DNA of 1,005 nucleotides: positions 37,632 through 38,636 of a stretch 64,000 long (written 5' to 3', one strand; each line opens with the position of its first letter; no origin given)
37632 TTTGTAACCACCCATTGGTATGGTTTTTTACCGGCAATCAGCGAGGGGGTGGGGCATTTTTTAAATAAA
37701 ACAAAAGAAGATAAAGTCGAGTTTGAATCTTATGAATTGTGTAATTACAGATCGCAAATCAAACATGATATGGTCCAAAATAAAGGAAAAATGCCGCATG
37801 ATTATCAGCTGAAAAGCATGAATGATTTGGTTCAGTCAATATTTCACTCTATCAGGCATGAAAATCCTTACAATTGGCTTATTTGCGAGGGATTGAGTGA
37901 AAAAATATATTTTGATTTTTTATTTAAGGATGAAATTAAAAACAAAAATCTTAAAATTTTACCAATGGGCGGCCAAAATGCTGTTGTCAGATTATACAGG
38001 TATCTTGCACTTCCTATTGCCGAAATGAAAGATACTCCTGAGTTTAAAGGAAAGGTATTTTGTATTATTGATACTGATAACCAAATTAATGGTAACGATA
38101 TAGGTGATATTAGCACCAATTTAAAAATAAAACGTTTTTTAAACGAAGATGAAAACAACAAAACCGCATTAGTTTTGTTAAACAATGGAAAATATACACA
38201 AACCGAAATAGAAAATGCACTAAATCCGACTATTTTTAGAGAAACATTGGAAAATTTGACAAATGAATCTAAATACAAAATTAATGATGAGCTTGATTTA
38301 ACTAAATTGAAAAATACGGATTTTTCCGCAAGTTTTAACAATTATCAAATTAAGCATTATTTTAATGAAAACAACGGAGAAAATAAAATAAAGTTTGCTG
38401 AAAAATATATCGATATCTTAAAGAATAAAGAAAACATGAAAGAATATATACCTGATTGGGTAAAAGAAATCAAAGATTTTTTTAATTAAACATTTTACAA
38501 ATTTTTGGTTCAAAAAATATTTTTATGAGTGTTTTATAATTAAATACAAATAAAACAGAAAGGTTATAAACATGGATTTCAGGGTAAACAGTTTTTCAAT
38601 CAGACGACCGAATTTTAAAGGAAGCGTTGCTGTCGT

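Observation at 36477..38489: Stand-alone ABC-ATPase/Toprim fusion (class-1 OLD-like or single-chain PARIS-like) beside a tRNA-Pro pair: best defence-system candidate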

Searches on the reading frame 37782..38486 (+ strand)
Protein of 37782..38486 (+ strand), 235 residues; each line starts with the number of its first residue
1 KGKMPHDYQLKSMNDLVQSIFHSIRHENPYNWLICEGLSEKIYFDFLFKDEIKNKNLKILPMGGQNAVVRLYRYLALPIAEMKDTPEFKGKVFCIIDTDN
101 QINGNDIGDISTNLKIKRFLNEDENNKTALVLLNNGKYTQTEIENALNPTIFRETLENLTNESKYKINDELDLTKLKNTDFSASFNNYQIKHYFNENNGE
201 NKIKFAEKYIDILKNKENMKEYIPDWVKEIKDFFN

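Call 36: search_protein_families(library=pfam, alignment_id=A2, max_evalue=1)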
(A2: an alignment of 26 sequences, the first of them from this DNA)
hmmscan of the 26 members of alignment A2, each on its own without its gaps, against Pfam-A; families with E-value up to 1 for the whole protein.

A. member 1, seq(235 aa): 2 families
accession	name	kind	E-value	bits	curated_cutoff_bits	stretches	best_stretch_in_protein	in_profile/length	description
PF20469.4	OLD-like_TOPRIM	-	0.00013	22.8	23.2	1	32-99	6-67/67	Overcoming lysogenization defect protein-like, TOPRIM domain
PF03096.20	Ndr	-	0.25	10.5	23.3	1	174-223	150-202/283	Ndr family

B. families by the number of members that match (of 26 scanned): 16 families
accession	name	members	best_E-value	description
PF20469.4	OLD-like_TOPRIM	26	6e-08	Overcoming lysogenization defect protein-like, TOPRIM domain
PF13707.11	RloB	10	2.5e-06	RloB-like protein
PF08501.16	Shikimate_dh_N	4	0.019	Shikimate dehydrogenase substrate binding domain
PF03096.20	Ndr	2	0.14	Ndr family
PF01827.32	FTH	1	0.0059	FTH domain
PF17435.7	CT_584-like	1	0.039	CT_584-like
PF14484.11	FISNA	1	0.039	Fish-specific NACHT associated domain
PF00719.24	Pyrophosphatase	1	0.063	Inorganic pyrophosphatase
PF10537.14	WAC_Acf1_DNA_bd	1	0.11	ATP-utilising chromatin assembly and remodelling N-terminal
PF02290.20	SRP14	1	0.14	Signal recognition particle 14kD protein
PF15776.10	PRR22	1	0.16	Proline-rich protein family 22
PF24769.1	At2g29880_C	1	0.19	At2g29880 C-terminal domain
PF02928.21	zf-C5HC2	1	0.2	C5HC2 zinc finger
PF05323.17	Pox_A21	1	0.22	Poxvirus A21 Protein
PF06612.16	DUF1146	1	0.34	Protein of unknown function (DUF1146)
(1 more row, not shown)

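Call 37: search_protein_families(library=padloc, alignment_id=A2, max_evalue=1)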
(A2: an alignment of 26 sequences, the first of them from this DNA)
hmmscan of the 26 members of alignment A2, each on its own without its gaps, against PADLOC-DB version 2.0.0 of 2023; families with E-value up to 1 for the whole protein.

A. member 1, seq(235 aa): 2 families
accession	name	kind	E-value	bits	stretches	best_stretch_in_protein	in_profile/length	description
PDLC02337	AbiLii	-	1.1e-06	27.3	1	32-138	32-53/170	AbiLii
PDLC04111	JukA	-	0.0026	15.3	1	135-186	98-149/250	-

B. families by the number of members that match (of 26 scanned): 8 families
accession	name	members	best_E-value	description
PDLC02337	AbiLii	26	1.4e-08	AbiLii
PDLC04619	PDC-M38B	2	9.9e-05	-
PDLC04111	JukA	2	0.0026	-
PDLC02914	ATPase-Toprim_I-B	1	1.7e-06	-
PDLC04623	PDC-M38B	1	0.0011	-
PDLC02483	BrxC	1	0.0019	BrxC-PglY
PDLC00642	ZorE2|ZorE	1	0.0078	HNH endonuclease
PDLC04113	JukA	1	0.044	-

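Call 43: predict_structure(alignment_id=A2)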
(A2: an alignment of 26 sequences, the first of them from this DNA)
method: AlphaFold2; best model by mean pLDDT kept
length: 235 residues; sequences in the alignment: 26
mean_pLDDT: 89.8   pTM: 0.87
mean pLDDT of the five models: 89.8, 89.6, 87.6, 84.6, 83.1
residues with pLDDT >= 90: 173; 70-90: 44; 50-70: 8; < 50: 10
segments of 3 or more residues with pLDDT < 50: 1-10
pLDDT, mean of each block of 10 residues (from residue 1): 42 86 92 96 98 98 93 93 88 93 74 93 79 90 95 98 93 90 89 92 98 97 96 96
secondary structure, 60 per line:
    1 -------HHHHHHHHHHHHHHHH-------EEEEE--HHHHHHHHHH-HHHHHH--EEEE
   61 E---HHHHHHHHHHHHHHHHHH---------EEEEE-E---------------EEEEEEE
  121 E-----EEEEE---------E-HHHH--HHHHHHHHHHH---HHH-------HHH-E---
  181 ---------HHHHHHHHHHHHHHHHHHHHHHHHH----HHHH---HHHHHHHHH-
elements in order: H8-23 E31-35 H38-47 H49-54 E57-61 H65-82 E92-96 E114-121 E127-131 H143-146 H149-159 H190-214 H219-222 H226-234

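Call 46: fold_search(model_id=the predicted structure, library=pdb)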
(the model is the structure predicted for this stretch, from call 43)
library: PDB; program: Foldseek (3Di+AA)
matches with E <= 10: 600; with E <= 0.001: 0
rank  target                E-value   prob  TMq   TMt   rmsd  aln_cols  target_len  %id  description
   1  9lm3_A                2.8e-03  0.95  0.38  0.18  13.4       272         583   14  cryo-EM structure of retron Eco2 (released 2025-09-17)
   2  9i2f_C                8.6e-03  0.90  0.39  0.18  11.3       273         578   14  Cryo-EM structure of retron Eco2 (Ec67) (released 2026-02-04)
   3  9s1f_A                1.2e-02  0.77  0.39  0.19  11.3       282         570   12  Cryo-EM structure of activated retron Eco2 (Ec67) (released 2026-02-18)
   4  8v46_D                2.1e-01  0.30  0.29  0.24   8.0       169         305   14  CryoEM structure of AriA-AriB complex (Form I) (released 2024-06-26)
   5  8oqs_B                2.6e-01  0.08  0.17  0.07  17.8       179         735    9  Structure of Mycobacterium tuberculosis beta-oxidation trifunctional enzyme in complex with Fragment-M-83 (released 2024-01-24)
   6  5kdd_A                2.7e-01  0.13  0.22  0.23  11.3       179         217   10  Apo-structure of humanised RadA-mutant humRadA22 (released 2016-10-19)
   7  6tzx                  2.7e-01  0.05  0.17  0.17  18.0       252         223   12  Crystal Structure of Fungal RNA Kinase (released 2019-11-06)
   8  5lbi                  2.9e-01  0.14  0.22  0.23  12.1       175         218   10  Apo-structure of humanised RadA-mutant humRadA3 (released 2016-10-26)
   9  1fxw_F                3.3e-01  0.14  0.21  0.22   9.1       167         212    9  CRYSTAL STRUCTURE OF THE RECOMBINANT ALPHA1/ALPHA2 CATALYTIC HETERODIMER OF BOVINE BRAIN PLATELET-ACTIVATING FACTOR AC (released 2001-12-12)
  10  8bao_B                3.3e-01  0.09  0.22  0.16  11.0       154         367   16  Dysgonamonadaceae bacterium CRISPR ancillary nuclease 2 (released 2022-11-30)
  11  9r8s_B                3.3e-01  0.08  0.17  0.17  14.4       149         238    9  A viral SAVED protein with ring nuclease activity subverts type III CRISPR defence (released 2025-07-02)
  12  6ysw_A                3.5e-01  0.11  0.20  0.08  17.3       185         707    7  E. coli anaerobic trifunctional enzyme subunit-alpha in complex with coenzyme A (released 2021-05-12)
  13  4b2i                  3.7e-01  0.12  0.22  0.23  12.5       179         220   11  Humanised monomeric RadA in complex with indazole (released 2013-02-06)
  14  3ele_C                3.7e-01  0.12  0.19  0.13   9.9       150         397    7  Crystal structure of Amino Transferase (RER070207001803) from Eubacterium rectale at 2.10 A resolution (released 2008-10-14)
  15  7udc_A                4.0e-01  0.13  0.17  0.08  12.6       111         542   12  cryo-EM structures of a synaptobrevin-Munc18-1-syntaxin-1 complex class1 (released 2022-04-06)
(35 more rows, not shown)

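Call 62: search_solved_structures(query=A2, max_evalue=10, show_alignments=5)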
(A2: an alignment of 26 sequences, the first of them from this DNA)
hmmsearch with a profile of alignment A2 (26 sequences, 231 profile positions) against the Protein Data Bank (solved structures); distinct sequences matched with E-value up to 10: 6.
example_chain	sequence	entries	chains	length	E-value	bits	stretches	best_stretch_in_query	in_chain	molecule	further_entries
4ywg_G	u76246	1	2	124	0.44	13.3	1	94-156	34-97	Scaffold HIV-1 gp120 V1V2 region derived from strain ZM109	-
5du3_A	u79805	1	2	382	1.1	11.9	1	131-161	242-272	Plasma protease C1 inhibitor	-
5duq_A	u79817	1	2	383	1.1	11.9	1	131-161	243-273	Plasma protease C1 inhibitor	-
2oay_A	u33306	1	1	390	1.2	11.9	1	131-161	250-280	Plasma protease C1 inhibitor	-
8w18_I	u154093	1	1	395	1.2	11.8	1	131-161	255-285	Plasma protease C1 inhibitor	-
7akv_A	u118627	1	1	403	1.3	11.7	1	131-161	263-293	Plasma protease C1 inhibitor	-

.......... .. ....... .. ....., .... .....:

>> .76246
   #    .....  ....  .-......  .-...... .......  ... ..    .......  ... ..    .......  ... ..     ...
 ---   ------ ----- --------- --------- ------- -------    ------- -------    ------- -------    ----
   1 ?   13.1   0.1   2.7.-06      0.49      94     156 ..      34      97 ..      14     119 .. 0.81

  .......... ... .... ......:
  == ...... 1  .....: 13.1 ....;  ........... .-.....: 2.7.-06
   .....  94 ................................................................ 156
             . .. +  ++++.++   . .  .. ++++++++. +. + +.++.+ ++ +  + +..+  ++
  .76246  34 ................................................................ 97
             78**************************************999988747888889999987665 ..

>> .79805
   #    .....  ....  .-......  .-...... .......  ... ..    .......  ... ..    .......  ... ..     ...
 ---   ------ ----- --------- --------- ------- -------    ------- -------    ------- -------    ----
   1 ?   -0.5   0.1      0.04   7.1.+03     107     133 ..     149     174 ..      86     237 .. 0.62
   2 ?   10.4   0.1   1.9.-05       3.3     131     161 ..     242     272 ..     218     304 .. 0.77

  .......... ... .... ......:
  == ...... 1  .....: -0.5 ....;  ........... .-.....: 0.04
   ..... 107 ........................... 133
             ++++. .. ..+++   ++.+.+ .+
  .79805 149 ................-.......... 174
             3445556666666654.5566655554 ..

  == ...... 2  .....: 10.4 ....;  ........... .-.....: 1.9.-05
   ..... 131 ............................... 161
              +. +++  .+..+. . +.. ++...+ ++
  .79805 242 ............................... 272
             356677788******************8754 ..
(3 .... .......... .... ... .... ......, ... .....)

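Call 70: search_protein_representatives(alignment_id=A2)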
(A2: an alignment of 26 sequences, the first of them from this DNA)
Query: 26 sequences, 231 profile positions. Proteins with E-value up to 0.001 (for the whole library): 349; up to 1e-10: 287; up to 1e-30: 138. The best 150 are listed.
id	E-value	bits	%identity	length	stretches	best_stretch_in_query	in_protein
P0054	9.7e-98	342.6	-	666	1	1-230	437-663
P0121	4.8e-95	333.8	-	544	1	2-231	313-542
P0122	1.3e-86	306.2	-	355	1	2-228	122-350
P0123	6.7e-75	267.9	-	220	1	21-230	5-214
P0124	1.4e-73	263.6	-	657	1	1-231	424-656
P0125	2.5e-70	253.0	-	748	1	1-230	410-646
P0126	4.8e-69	248.8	-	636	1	3-231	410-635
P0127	2.8e-68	246.3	-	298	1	2-175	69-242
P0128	3.5e-66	239.4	-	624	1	2-231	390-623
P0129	5.6e-64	232.2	-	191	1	41-231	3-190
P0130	8.3e-64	231.6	-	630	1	2-231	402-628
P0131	1.5e-61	224.2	-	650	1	2-230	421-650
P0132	3.5e-61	223.0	-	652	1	2-231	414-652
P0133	4.2e-61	222.8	-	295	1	5-230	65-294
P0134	8.3e-61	221.8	-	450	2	2-230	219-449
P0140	1.2e-56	208.2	-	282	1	3-231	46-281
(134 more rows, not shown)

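Call 93: find_encoding_contigs(protein=P0140, flank=5000, max_places=4)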
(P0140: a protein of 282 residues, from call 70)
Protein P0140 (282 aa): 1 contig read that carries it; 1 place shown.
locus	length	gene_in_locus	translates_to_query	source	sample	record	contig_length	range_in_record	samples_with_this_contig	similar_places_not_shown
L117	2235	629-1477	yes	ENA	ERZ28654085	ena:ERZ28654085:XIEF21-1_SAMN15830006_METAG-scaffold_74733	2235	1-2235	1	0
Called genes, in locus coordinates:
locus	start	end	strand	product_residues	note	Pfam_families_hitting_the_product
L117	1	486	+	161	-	?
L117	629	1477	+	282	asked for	-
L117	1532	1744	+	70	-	-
